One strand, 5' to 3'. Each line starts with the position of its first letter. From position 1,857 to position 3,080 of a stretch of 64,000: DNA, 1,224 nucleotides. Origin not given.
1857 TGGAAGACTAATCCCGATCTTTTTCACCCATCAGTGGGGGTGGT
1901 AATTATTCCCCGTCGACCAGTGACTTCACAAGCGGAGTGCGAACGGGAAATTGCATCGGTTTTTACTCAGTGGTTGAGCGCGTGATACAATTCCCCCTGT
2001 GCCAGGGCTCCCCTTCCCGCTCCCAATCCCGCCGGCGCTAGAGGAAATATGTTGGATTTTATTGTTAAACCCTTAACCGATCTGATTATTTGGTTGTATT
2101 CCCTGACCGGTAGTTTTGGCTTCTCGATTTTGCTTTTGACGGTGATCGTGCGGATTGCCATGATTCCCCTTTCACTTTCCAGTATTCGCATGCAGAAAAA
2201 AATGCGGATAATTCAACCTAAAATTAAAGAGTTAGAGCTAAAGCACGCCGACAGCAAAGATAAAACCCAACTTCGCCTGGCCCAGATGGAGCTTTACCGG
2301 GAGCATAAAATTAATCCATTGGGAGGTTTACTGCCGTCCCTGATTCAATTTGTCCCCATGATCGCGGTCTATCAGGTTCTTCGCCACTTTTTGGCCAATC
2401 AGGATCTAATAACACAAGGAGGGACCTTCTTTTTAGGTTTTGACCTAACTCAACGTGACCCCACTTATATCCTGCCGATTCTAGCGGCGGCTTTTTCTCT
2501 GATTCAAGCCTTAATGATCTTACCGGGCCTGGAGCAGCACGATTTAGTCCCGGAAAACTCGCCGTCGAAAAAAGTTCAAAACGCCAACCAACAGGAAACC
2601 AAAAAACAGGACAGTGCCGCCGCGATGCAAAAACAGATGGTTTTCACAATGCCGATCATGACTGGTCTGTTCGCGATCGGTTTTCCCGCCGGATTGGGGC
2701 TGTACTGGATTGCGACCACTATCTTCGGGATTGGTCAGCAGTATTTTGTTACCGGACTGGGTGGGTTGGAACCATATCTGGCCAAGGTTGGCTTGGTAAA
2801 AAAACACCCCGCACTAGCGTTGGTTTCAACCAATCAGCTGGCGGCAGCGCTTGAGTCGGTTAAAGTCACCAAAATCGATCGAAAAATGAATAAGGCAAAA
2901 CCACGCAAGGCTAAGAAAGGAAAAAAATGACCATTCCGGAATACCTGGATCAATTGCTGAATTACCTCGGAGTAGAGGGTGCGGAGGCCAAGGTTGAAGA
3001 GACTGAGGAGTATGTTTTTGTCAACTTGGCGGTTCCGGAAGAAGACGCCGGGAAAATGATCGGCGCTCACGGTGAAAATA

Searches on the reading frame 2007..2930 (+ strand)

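Call 36: search_protein_families(library=pfam, proteins=[window:2007-2930:+], max_evalue=0.01)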
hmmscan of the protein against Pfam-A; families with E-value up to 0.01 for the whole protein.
window:2007-2930:+ (307 aa): 2 families
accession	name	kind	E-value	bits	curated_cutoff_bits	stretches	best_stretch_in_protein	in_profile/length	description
PF02096.25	60KD_IMP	-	2.1e-44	151.8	35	1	37-249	1-162/163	60Kd inner membrane protein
PF01956.21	EMC3_TMCO1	-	7e-05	23.1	27.1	0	40-136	18-119/169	Integral membrane protein EMC3/TMCO1-like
